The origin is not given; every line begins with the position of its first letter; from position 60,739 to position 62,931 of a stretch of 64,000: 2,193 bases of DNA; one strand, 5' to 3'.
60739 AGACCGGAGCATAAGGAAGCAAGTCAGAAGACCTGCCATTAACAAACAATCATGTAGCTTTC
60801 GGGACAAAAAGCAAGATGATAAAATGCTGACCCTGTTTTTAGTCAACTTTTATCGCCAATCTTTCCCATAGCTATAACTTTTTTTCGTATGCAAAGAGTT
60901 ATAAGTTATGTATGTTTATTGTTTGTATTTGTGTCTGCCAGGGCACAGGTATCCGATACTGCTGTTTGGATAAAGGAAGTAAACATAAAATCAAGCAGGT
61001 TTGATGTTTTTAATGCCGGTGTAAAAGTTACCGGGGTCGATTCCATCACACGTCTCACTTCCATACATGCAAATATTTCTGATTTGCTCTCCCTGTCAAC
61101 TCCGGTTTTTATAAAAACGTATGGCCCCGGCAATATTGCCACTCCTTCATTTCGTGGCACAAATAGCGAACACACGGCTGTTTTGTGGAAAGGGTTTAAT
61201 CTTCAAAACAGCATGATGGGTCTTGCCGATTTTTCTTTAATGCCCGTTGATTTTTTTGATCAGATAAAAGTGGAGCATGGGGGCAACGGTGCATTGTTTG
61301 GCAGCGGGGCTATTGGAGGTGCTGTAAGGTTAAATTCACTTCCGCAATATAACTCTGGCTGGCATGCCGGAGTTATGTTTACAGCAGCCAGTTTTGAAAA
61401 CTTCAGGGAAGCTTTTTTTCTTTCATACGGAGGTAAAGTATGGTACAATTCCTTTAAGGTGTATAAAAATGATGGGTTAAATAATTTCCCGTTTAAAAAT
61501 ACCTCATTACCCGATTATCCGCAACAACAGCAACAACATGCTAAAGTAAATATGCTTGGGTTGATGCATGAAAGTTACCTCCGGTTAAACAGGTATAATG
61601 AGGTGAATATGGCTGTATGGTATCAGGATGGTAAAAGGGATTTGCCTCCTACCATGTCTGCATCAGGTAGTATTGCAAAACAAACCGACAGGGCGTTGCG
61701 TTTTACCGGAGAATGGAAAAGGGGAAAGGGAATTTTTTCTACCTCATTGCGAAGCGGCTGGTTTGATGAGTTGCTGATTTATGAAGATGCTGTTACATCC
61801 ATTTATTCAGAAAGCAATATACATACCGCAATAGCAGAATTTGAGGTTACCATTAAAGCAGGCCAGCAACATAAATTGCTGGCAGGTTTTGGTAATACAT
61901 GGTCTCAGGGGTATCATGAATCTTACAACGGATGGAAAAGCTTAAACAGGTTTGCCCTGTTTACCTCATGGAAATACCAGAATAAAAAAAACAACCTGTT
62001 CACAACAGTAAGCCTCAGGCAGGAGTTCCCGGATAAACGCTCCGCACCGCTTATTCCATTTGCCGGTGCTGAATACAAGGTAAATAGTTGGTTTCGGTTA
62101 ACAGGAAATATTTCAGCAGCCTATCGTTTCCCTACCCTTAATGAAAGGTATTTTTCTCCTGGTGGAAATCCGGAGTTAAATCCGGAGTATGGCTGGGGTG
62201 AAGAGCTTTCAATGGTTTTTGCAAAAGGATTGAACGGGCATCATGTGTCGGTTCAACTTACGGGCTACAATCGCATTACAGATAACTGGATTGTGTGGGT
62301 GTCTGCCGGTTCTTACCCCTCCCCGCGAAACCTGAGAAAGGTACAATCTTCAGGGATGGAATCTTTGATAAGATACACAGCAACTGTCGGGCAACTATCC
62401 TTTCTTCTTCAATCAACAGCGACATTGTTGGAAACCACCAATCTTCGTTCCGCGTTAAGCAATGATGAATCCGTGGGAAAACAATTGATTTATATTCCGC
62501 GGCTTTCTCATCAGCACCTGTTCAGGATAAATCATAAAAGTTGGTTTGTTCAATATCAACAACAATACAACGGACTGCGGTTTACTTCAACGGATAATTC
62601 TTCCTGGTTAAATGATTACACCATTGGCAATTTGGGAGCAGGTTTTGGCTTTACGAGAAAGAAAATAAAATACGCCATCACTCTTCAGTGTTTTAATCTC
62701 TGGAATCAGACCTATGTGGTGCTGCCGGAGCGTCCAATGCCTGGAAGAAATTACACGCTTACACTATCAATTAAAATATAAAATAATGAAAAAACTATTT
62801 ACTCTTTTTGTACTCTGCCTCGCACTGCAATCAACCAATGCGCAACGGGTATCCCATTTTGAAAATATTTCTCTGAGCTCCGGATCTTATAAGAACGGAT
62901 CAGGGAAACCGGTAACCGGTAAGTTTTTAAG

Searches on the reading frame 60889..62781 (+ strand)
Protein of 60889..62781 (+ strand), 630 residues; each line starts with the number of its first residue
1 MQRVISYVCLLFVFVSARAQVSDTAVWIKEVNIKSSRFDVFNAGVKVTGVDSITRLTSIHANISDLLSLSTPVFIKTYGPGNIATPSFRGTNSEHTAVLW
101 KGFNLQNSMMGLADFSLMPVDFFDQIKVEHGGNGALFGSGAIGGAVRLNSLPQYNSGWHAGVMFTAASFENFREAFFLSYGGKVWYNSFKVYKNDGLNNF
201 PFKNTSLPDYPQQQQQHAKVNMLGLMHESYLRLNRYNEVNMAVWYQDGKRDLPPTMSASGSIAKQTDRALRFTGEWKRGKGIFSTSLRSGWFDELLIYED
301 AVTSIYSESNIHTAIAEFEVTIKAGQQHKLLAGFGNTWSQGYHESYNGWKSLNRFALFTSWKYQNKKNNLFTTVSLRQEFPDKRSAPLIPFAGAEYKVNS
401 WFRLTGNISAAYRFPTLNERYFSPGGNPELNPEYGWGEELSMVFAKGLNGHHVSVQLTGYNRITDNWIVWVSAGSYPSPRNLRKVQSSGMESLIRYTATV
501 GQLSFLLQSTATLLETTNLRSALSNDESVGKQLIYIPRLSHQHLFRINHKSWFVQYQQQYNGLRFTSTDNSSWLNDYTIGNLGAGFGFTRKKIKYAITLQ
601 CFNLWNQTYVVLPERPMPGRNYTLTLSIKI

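Call 78: search_protein_families(library=pfam, proteins=[window:60889-62781:+], max_evalue=0.00001)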
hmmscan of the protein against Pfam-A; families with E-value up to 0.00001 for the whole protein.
window:60889-62781:+ (630 aa): 2 families
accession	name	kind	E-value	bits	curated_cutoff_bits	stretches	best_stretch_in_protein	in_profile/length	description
PF00593.30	TonB_dep_Rec_b-barrel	-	3.2e-18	67.3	27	1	198-604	30-436/436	TonB dependent receptor-like, beta-barrel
PF07715.20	Plug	-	1.1e-11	45.6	23.9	1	61-145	23-107/107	TonB-dependent Receptor Plug Domain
